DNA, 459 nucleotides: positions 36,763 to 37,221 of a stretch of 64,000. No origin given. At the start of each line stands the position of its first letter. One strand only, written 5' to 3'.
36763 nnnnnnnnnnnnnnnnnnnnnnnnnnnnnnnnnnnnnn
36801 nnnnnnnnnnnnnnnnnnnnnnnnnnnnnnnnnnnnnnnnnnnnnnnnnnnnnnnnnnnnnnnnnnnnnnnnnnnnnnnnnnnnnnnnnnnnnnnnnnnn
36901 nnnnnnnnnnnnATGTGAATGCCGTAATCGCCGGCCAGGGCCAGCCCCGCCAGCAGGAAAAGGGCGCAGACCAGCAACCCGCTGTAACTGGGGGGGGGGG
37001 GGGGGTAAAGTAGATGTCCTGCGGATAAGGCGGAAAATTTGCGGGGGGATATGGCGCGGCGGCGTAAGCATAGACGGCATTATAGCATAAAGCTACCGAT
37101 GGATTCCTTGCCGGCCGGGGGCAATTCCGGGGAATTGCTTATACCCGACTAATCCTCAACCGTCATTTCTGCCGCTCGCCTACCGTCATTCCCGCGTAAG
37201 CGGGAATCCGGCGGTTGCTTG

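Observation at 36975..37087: G16 homopolymer splits the 5' end of GT-C paralog D: slipped-strand phase-variation candidate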

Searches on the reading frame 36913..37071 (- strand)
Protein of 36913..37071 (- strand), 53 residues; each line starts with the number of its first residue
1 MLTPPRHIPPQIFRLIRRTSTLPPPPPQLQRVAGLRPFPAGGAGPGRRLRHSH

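Call 60: find_homologous_proteins(query=window:36913-37071:-, max_evalue=1)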
Query window:36913-37071:-: no candidate shares three 5-residue words with the query. No homologue found.
